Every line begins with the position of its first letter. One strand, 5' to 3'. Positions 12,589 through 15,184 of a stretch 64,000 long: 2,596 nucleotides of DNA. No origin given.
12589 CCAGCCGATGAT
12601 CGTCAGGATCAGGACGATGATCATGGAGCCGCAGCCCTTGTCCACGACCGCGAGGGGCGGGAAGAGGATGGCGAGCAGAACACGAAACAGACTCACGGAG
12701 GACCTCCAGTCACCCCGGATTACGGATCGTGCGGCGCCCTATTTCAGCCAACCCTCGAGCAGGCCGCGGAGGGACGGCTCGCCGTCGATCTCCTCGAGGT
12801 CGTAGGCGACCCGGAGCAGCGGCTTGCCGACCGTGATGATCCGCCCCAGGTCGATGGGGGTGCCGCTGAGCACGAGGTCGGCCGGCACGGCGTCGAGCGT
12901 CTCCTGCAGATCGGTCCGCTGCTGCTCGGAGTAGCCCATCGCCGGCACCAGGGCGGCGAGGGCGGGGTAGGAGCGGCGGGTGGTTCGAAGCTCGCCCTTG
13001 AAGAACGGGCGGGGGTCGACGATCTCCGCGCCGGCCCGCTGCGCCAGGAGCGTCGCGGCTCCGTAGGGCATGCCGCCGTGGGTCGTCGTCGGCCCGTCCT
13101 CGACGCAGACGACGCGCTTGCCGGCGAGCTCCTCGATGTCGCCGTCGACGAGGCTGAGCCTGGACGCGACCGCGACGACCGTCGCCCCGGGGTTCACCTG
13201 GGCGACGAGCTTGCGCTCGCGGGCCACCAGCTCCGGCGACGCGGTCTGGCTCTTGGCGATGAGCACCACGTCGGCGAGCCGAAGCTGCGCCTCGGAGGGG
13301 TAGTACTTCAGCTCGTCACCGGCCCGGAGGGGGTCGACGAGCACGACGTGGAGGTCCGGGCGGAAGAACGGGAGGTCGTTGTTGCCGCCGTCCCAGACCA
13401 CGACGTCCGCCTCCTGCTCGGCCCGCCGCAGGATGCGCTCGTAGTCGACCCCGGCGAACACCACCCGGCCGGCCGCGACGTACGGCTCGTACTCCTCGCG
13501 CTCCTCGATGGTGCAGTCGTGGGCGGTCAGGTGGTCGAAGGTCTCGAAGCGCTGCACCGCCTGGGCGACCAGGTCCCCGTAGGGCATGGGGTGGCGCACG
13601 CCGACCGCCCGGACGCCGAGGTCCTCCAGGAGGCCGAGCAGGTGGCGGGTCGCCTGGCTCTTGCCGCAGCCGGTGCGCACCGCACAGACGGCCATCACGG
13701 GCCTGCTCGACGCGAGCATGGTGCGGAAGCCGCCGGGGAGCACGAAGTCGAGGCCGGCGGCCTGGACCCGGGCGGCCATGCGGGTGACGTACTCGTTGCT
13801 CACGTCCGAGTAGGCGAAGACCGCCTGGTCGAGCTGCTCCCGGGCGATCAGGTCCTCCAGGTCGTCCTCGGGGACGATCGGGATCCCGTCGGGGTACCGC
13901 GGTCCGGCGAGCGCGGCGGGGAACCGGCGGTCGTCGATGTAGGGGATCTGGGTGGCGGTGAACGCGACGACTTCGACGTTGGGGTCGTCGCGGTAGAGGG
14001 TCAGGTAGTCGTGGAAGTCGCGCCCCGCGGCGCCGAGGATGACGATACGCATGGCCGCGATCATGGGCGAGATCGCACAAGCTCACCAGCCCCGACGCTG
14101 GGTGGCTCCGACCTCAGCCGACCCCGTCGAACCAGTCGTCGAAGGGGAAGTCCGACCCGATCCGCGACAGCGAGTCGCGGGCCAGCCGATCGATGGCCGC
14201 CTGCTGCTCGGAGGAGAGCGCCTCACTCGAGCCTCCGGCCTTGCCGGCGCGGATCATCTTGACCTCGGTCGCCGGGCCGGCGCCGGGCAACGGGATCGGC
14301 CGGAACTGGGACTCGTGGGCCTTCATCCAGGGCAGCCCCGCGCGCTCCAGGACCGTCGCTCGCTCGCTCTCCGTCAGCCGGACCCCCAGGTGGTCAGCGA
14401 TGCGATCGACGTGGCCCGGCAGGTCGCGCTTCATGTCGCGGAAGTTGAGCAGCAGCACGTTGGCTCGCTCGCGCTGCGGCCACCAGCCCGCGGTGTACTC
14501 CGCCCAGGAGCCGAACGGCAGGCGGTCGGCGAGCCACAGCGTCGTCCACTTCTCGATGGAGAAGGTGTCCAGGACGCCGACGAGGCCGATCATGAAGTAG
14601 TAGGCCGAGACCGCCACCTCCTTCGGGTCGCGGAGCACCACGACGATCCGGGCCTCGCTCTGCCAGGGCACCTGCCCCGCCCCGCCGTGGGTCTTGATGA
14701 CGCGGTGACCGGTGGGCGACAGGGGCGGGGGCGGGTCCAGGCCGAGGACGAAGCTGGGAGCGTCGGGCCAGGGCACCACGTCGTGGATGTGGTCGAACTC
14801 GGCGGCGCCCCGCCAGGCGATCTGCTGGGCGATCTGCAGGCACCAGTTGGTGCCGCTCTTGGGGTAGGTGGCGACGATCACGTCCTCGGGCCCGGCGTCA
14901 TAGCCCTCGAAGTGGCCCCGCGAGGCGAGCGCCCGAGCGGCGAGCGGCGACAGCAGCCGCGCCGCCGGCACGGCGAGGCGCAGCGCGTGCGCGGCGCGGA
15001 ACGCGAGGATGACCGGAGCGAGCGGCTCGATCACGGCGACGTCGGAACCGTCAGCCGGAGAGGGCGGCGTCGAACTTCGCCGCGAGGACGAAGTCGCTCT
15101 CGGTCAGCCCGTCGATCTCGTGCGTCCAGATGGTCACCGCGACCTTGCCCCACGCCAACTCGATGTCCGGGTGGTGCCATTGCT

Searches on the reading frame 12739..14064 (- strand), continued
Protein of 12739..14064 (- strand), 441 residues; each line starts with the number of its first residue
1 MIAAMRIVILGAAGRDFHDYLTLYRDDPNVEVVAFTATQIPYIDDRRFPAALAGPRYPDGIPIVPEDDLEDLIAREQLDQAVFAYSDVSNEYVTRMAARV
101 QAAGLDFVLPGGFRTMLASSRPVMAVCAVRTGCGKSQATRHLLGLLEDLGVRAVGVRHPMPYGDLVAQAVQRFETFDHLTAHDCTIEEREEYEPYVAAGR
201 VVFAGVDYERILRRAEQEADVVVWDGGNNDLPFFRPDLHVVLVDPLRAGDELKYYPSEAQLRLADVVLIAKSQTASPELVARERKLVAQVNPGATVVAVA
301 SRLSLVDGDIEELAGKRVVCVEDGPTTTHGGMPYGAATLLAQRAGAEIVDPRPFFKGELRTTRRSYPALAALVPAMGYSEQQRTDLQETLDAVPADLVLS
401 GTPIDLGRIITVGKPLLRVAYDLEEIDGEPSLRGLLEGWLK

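Call 68: predict_structure(alignment_id=A2)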
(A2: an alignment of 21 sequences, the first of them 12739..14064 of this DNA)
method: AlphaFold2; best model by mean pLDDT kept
length: 441 residues; sequences in the alignment: 21
mean_pLDDT: 90.5   pTM: 0.89
mean pLDDT of the five models: 90.5, 90.0, 88.8, 88.3, 87.6
residues with pLDDT >= 90: 308; 70-90: 118; 50-70: 14; < 50: 1
segments of 3 or more residues with pLDDT < 50: none
pLDDT, mean of each block of 10 residues (from residue 1): 86 87 94 87 77 94 92 95 91 95 94 89 95 88 96 90 86 94 87 92 94 97 86 95 90 91 96 92 96 97 89 95 66 81 94 91 81 82 93 96 89 93 94 97 91
secondary structure, 60 per line:
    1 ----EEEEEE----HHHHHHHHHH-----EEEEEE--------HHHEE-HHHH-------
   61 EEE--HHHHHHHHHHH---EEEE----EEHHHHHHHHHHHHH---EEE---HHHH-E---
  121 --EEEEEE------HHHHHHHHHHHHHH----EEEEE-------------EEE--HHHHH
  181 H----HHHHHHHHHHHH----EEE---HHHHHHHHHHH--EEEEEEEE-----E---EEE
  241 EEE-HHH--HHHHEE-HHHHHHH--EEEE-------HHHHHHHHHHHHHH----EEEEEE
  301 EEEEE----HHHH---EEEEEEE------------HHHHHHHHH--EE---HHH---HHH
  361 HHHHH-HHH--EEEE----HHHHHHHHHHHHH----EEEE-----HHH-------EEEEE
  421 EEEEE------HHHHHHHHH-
elements in order: E5-10 H15-24 E30-35 H50-53 E61-63 H66-76 E80-83 H90-102 E106-108 H112-115 E123-128 H135-148 E153-157 E171-173 H176-181 H186-197 E202-204 H208-218 E221-228 E238-243 H250-253 H257-263 E266-269 H277-290 E295-305 H310-313 E317-323 H336-344 H358-365 E372-375 H380-392 E397-400 E416-425 H432-440

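Call 71: fold_search(model_id=the predicted structure, library=pdb)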
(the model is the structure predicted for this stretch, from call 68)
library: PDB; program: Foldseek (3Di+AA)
matches with E <= 10: 1364; with E <= 0.001: 19
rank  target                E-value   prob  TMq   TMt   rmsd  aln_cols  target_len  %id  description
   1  8oru_AAA              3.5e-17  1.00  0.47  0.46  15.5       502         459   14  cyclic 2,3-diphosphoglycerate synthetase from the hyperthermophilic archaeon Methanothermus fervidus bound to 2,3-di (released 2023-12-06)
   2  8ork                  1.2e-16  1.00  0.44  0.42  16.9       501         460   15  cyclic 2,3-diphosphoglycerate synthetase from the hyperthermophilic archaeon Methanothermus fervidus (released 2023-12-06)
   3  4ehy                  5.9e-08  1.00  0.44  0.61   8.2       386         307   13  Crystal structure of LpxK from Aquifex aeolicus in complex with ADP/Mg2+ at 2.2 angstrom resolution (released 2012-08-29)
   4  4ehx                  7.7e-08  1.00  0.46  0.62   6.8       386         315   13  Crystal structure of LpxK from Aquifex aeolicus at 1.9 angstrom resolution (released 2012-08-29)
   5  4lkv_C                1.5e-07  1.00  0.44  0.60   7.8       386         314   13  Determinants of lipid substrate and membrane binding for the tetraacyldisaccharide-1-phosphate 4 -kinase LpxK (released 2014-07-09)
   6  4itn                  1.6e-07  1.00  0.44  0.60   8.0       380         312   13  Crystal structure of "compact P-loop" LpxK from Aquifex aeolicus in complex with chloride at 2.2 angstrom resolution (released 2013-04-03)
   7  2hf8_A                5.5e-05  1.00  0.27  0.54   9.2       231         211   12  Crystal structure of HypB from Methanocaldococcus jannaschii in the triphosphate form, in complex with zinc (released 2006-07-04)
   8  2hf8_B                6.8e-05  1.00  0.30  0.59   3.3       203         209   12  Crystal structure of HypB from Methanocaldococcus jannaschii in the triphosphate form, in complex with zinc (released 2006-07-04)
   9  2obn_B                6.8e-05  1.00  0.25  0.31  16.6       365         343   10  Crystal structure of a duf1611 family protein (ava_3511) from anabaena variabilis atcc 29413 at 2.30 A resolution (released 2007-01-16)
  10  2obn_A                1.6e-04  1.00  0.24  0.30  17.0       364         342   11  Crystal structure of a duf1611 family protein (ava_3511) from anabaena variabilis atcc 29413 at 2.30 A resolution (released 2007-01-16)
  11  2obn_D                1.8e-04  1.00  0.25  0.30  16.4       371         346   10  Crystal structure of a duf1611 family protein (ava_3511) from anabaena variabilis atcc 29413 at 2.30 A resolution (released 2007-01-16)
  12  2g0t_A                2.3e-04  1.00  0.22  0.28  17.0       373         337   12  Crystal structure of a putative nucleotide binding protein (tm0796) from Thermotoga maritima at 2.67 A resolution (released 2006-02-28)
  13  2obn_C                2.6e-04  1.00  0.25  0.30  16.6       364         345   12  Crystal structure of a duf1611 family protein (ava_3511) from anabaena variabilis atcc 29413 at 2.30 A resolution (released 2007-01-16)
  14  2g0t_B                6.8e-04  0.98  0.20  0.24  13.8       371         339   12  Crystal structure of a putative nucleotide binding protein (tm0796) from Thermotoga maritima at 2.67 A resolution (released 2006-02-28)
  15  7xrj                  7.2e-04  0.80  0.18  0.22  15.2       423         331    9  crystal structure of N-acetyltransferase DgcN-25328 (released 2023-02-01)
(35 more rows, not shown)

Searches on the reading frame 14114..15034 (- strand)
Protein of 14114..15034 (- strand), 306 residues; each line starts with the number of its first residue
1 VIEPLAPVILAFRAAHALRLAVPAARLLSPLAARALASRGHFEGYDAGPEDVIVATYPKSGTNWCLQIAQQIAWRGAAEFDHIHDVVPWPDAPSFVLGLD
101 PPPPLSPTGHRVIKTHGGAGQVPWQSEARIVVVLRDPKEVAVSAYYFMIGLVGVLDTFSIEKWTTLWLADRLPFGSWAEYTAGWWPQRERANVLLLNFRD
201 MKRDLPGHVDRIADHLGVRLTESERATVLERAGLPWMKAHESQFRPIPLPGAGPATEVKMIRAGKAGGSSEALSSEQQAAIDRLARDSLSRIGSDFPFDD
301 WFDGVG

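Call 4: search_protein_families(library=pfam, proteins=[window:14114-15034:-], max_evalue=0.01)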
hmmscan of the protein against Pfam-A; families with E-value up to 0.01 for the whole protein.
window:14114-15034:- (306 aa): 2 families
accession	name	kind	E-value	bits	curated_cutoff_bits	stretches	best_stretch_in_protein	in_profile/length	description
PF00685.33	Sulfotransfer_1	-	4.2e-35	121.8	22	1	49-291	1-253/255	Sulfotransferase domain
PF13469.12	Sulfotransfer_3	-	6.8e-05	23.7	27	1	127-221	124-215/216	Sulfotransferase family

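Call 5: search_protein_families(library=ncbifam, proteins=[window:14114-15034:-], max_evalue=0.01)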
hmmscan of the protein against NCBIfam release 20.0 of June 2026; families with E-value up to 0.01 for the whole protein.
window:14114-15034:- (306 aa): 0 families

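Call 23: find_homologous_proteins(query=window:14114-15034:-, max_evalue=0.00001)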
Query window:14114-15034:- (306 aa): 406 proteins with E <= 0.00001 among 8000 candidates; the best 120 are listed.
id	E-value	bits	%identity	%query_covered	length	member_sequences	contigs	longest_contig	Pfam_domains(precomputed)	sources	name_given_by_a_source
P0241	1.7e-204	696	99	100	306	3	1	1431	PF00685.34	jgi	-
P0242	2.2e-113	397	59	100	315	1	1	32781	PF00685.34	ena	-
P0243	1.8e-112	394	60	100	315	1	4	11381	PF00685.34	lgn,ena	-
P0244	6.0e-112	392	58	99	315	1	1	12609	PF00685.34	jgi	jgi:hypothetical protein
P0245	2.9e-110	386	58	100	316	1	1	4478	PF00685.34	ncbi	-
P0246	1.6e-109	384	57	99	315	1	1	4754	PF00685.34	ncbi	-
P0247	2.0e-108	380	59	98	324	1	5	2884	PF00685.34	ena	-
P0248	4.3e-108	379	56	99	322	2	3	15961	PF00685.34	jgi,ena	-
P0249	1.8e-105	371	56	99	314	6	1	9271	PF00685.34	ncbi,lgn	-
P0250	5.0e-105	369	61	95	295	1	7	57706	PF00685.34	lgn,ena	-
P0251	9.0e-104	365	58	95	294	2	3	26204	PF00685.34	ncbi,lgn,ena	-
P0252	1.7e-102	361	56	99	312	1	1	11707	PF00685.34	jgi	jgi:hypothetical protein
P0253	3.0e-102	360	57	99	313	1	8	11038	PF00685.34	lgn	-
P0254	1.7e-97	344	54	99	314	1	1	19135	PF00685.34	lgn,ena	-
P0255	5.7e-82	293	50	98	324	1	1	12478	PF00685.34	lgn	-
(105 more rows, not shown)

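Call 24: find_encoding_contigs(protein=P0242, flank=6000, max_places=1)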
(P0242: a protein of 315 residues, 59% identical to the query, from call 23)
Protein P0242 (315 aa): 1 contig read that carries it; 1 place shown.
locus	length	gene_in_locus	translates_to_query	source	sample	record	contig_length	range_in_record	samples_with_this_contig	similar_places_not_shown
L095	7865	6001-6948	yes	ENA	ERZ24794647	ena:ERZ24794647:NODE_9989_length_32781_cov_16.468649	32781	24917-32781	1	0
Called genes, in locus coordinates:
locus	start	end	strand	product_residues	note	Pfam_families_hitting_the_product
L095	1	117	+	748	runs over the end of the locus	PF02129:Peptidase_S15, PF08530:PepX_C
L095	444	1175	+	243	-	PF01507:PAPS_reduct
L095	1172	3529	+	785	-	PF03460:NIR_SIR_ferr, PF01077:NIR_SIR, PF03460:NIR_SIR_ferr, PF01077:NIR_SIR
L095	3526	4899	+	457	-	PF13241:NAD_binding_7, PF14824:Sirohm_synth_M, PF14823:Sirohm_synth_C, PF00590:TP_methylase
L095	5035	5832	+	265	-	PF00561:Abhydrolase_1, PF03096:Ndr, PF12146:Hydrolase_4, PF12697:Abhydrolase_6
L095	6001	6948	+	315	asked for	PF00685:Sulfotransfer_1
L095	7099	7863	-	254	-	?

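Call 25: find_encoding_contigs(protein=P0250, flank=6000, max_places=1)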
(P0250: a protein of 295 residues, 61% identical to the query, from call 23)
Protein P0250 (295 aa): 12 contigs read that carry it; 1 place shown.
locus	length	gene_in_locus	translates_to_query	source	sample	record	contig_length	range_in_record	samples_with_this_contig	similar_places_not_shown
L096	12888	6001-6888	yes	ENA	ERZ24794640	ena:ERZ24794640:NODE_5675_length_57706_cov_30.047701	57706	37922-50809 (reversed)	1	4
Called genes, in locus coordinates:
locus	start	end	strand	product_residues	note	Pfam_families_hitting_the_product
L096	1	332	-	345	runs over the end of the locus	-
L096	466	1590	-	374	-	PF00144:Beta-lactamase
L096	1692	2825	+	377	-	-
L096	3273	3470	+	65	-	-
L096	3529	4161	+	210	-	PF02353:CMAS (weak), PF13489:Methyltransf_23, PF01209:Ubie_methyltran, PF06325:PrmA (weak), PF13847:Methyltransf_31, PF08241:Methyltransf_11, PF08242:Methyltransf_12, PF13649:Methyltransf_25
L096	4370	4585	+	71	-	-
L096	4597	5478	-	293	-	PF00849:PseudoU_synth_2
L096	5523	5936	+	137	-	PF08818:DUF1801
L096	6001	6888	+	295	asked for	PF00685:Sulfotransfer_1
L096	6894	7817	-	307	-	PF00291:PALP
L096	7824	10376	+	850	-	PF00690:Cation_ATPase_N, PF00122:E1-E2_ATPase, PF00702:Hydrolase, PF13246:Cation_ATPase (faint), PF12710:HAD (weak), PF00689:Cation_ATPase_C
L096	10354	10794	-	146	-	PF00571:CBS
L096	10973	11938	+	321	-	PF01699:Na_Ca_ex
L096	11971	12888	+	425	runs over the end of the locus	PF02308:MgtC, PF13194:DUF4010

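Call 26: find_encoding_contigs(protein=P0251, flank=6000, max_places=1)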
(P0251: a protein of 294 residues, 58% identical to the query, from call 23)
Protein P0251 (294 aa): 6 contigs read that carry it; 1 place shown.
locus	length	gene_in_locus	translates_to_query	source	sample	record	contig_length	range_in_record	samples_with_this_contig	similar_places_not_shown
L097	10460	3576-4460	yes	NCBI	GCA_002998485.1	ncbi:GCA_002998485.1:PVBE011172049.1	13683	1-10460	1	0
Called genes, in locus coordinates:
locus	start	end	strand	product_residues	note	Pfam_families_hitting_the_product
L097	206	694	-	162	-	-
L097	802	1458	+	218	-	PF16911:PapA_C (weak), PF06974:WS_DGAT_C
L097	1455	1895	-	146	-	-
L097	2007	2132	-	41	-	-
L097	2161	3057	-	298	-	PF00849:PseudoU_synth_2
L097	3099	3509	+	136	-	PF08818:DUF1801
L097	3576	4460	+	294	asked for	PF00685:Sulfotransfer_1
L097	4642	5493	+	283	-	PF03781:FGE-sulfatase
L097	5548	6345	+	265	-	PF00881:Nitroreductase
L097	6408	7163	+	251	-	-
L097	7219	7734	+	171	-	-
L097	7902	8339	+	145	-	PF11617:Cu-binding_MopE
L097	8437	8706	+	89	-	-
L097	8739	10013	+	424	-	PF02308:MgtC, PF13194:DUF4010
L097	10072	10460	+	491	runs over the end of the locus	PF00884:Sulfatase, PF16347:SGSH_C (weak)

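Call 53: search_solved_structures(query=window:14114-15034:-, max_evalue=0.00001)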
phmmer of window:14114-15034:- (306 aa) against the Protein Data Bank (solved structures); distinct sequences matched with E-value up to 0.00001: 44.
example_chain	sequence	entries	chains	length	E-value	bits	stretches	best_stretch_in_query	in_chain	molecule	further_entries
2qp3_A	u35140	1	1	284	7.2e-24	87.5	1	48-292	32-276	Bile salt sulfotransferase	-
1ov4_A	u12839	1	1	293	8e-24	87.4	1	48-292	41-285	Alcohol sulfotransferase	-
3f3y_A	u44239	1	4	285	8.8e-24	87.3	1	48-292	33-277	Bile salt sulfotransferase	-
1j99_A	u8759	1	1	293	1.5e-23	86.5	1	48-292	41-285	ALCOHOL SULFOTRANSFERASE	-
1efh_A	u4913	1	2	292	1.6e-23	86.4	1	48-289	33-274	HYDROXYSTEROID SULFOTRANSFERASE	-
2qp4_A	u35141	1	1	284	2.6e-23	85.7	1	48-292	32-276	Bile salt sulfotransferase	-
4ifb_A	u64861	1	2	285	3.2e-23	85.4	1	48-289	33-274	Bile salt sulfotransferase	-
1hy3_A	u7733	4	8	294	3.5e-23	85.3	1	41-223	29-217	ESTROGEN SULFOTRANSFERASE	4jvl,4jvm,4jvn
1g3m_A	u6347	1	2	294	3.6e-23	85.3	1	41-223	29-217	ESTROGEN SULFOTRANSFERASE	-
3bfx_A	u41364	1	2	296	6.7e-23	84.4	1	39-245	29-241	Sulfotransferase 1C2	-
8xgz_A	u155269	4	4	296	9.8e-23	83.8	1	42-239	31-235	S4 | Sulfotransferase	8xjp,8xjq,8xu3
1aqu_A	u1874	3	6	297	1.5e-22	83.2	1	43-218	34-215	ESTROGEN SULFOTRANSFERASE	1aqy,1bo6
2zpt_X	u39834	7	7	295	1.5e-21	79.9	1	41-239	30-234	Tyrosine-ester sulfotransferase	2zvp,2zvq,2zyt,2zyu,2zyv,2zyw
2ad1_A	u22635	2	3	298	6.6e-21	77.8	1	44-239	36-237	Sulfotransferase 1C2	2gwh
7v1o_A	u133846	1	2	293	1.4e-20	76.8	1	41-298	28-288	Amine sulfotransferase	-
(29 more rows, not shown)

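Call 60: search_protein_families(library=padloc, proteins=[window:14114-15034:-], max_evalue=0.001)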
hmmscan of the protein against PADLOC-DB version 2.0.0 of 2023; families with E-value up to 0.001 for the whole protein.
window:14114-15034:- (306 aa): 0 families
